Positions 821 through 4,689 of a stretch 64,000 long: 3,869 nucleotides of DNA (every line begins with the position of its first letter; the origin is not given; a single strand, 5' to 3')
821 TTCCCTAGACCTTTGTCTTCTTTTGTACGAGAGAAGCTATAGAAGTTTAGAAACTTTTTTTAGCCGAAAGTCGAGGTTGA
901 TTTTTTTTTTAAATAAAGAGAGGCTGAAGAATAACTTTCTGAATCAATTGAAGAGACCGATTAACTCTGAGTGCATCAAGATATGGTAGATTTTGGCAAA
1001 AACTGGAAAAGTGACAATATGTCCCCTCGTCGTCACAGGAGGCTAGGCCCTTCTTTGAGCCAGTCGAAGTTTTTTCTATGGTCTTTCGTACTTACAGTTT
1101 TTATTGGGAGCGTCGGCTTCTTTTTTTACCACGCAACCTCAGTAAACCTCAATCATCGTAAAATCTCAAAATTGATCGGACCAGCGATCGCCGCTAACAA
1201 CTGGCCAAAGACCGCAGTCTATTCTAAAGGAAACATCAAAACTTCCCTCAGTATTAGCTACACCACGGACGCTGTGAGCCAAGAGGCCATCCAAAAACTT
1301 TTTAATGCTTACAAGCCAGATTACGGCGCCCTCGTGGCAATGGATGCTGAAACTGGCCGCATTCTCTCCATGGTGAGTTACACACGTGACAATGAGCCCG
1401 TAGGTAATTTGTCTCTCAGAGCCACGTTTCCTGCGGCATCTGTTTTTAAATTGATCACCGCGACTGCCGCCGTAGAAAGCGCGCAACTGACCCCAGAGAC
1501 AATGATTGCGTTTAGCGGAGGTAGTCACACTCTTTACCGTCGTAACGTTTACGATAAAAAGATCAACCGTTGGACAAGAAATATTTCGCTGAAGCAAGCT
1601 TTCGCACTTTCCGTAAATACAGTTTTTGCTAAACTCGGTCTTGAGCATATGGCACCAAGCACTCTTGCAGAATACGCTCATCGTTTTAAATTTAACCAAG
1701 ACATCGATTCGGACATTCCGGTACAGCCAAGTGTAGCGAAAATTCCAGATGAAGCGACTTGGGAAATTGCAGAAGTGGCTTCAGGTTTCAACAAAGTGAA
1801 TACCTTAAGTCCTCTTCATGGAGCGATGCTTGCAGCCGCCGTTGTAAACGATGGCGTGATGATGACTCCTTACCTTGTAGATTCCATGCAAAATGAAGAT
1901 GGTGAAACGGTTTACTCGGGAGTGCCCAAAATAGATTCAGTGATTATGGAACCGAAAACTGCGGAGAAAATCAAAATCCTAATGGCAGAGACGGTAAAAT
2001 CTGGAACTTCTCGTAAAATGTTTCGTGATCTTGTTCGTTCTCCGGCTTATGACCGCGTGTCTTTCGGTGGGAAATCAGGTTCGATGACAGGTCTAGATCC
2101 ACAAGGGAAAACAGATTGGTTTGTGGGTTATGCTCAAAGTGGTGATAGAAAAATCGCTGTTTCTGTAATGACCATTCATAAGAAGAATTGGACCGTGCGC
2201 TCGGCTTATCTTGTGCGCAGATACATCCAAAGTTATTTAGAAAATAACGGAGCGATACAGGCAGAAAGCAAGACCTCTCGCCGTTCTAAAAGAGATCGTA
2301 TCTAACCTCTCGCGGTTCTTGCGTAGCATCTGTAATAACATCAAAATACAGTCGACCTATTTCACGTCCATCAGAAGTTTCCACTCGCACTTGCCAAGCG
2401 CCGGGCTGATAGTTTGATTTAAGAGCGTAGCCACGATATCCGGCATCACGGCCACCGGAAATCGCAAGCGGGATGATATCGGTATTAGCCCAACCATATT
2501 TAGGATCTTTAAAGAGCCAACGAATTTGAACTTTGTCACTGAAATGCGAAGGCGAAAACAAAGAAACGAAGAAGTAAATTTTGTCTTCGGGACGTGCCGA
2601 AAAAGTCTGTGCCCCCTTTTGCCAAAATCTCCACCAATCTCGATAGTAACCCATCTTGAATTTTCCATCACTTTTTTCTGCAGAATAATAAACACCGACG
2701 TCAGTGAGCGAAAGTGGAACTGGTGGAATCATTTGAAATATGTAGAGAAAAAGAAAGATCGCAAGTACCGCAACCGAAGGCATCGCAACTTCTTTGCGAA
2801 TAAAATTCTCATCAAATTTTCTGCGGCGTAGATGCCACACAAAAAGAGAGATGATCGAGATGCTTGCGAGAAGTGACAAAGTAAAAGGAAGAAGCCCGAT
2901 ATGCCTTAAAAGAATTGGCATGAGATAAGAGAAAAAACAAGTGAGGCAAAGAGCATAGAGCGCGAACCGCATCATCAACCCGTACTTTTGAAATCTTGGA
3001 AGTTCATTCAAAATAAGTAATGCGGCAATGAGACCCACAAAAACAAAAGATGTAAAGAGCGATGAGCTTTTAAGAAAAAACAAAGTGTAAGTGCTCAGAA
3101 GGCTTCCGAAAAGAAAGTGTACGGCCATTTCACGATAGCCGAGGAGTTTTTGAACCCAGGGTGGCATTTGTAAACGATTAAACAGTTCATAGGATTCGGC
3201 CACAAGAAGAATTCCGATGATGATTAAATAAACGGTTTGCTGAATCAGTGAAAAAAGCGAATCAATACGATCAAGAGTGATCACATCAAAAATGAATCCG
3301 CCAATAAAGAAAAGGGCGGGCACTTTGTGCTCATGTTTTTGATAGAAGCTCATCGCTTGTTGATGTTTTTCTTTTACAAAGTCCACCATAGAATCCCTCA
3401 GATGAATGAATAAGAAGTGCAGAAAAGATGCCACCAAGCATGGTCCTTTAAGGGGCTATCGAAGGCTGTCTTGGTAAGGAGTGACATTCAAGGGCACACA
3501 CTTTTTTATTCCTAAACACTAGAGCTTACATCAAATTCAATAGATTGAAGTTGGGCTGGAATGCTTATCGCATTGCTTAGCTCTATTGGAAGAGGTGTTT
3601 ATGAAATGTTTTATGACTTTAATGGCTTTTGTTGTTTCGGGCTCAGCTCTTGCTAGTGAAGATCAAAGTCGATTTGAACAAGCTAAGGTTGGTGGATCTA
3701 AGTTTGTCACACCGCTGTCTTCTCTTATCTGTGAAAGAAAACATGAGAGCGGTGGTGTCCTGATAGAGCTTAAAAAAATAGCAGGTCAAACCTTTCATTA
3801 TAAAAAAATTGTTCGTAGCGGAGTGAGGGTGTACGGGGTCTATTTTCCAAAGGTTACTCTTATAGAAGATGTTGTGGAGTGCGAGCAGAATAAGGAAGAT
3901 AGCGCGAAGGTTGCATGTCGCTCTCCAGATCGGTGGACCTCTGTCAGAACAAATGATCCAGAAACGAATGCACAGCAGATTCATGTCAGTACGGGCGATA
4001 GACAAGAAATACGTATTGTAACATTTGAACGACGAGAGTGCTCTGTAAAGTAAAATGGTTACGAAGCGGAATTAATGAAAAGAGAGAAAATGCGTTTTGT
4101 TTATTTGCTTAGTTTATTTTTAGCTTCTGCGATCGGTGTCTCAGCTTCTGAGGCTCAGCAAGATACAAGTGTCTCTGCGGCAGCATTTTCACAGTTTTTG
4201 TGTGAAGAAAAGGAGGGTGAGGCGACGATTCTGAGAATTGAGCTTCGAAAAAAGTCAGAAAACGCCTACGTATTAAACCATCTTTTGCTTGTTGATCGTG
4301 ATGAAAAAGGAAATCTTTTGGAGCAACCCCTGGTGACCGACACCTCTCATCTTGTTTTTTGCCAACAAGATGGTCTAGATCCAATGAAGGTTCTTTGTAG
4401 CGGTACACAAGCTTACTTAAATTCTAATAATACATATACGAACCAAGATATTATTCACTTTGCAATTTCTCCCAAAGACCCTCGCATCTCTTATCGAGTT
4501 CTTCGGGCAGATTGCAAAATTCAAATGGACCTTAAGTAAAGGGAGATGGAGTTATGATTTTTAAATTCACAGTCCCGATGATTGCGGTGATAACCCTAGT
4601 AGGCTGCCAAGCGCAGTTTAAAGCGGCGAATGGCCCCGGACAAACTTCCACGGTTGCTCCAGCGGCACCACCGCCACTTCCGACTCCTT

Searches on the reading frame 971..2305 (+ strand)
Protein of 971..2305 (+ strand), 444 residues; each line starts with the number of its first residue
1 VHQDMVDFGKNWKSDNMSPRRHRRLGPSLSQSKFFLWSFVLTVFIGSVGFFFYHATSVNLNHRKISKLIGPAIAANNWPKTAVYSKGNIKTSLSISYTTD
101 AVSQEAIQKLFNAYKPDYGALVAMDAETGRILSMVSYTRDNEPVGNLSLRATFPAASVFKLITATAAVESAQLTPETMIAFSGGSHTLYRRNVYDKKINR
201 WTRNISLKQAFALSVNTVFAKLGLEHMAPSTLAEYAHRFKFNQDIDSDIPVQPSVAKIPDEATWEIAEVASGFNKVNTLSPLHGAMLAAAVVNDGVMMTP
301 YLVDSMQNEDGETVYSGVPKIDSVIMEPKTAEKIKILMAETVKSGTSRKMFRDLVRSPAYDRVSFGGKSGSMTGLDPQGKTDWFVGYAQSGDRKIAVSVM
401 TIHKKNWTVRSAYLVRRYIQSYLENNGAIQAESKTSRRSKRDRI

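Call 60: search_protein_families(library=pfam, proteins=[window:971-2305:+], max_evalue=0.001)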
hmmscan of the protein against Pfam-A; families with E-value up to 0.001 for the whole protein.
window:971-2305:+ (444 aa): 1 family
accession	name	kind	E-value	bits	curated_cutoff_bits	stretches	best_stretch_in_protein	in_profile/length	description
PF00905.27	Transpeptidase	-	1.6e-41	142.9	22.1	1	119-405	1-282/299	Penicillin binding protein transpeptidase domain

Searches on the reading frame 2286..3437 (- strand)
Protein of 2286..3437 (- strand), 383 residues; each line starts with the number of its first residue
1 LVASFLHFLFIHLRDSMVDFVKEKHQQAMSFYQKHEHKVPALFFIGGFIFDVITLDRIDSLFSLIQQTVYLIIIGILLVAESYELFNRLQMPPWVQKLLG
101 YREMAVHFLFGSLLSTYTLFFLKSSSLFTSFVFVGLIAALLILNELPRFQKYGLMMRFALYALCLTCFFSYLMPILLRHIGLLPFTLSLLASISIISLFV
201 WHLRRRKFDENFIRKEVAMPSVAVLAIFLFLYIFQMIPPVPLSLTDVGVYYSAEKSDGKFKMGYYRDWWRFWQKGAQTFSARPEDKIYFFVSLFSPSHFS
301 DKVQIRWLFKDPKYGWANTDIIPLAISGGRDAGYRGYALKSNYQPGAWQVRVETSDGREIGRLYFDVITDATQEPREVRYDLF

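Call 60: search_protein_families(library=pfam, proteins=[window:2286-3437:-], max_evalue=0.001)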
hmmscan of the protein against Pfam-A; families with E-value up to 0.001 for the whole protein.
window:2286-3437:- (383 aa): 1 family
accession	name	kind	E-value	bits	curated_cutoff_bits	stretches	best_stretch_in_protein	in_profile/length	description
PF11141.13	DUF2914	-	4.2e-12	46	23.6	1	302-367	3-62/62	Protein of unknown function (DUF2914)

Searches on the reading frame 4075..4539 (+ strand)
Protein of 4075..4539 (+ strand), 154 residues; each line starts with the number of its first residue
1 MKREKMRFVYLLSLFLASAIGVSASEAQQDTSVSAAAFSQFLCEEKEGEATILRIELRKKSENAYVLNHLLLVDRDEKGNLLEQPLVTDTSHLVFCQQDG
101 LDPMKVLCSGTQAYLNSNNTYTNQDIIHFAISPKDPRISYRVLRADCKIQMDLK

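Call 54: find_encoding_contigs(protein=window:4075-4539:+, flank=10000, max_places=4)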
Protein window:4075-4539:+ (154 aa): no gene with exactly this product is on record in the collection.
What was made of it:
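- Tried and rejected: One look-up failed because the start codon was not the one the gene caller had used (call 54).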

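Call 60: search_protein_families(library=pfam, proteins=[window:4075-4539:+], max_evalue=0.001)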
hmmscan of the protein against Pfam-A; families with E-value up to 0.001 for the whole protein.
window:4075-4539:+ (154 aa): 0 families
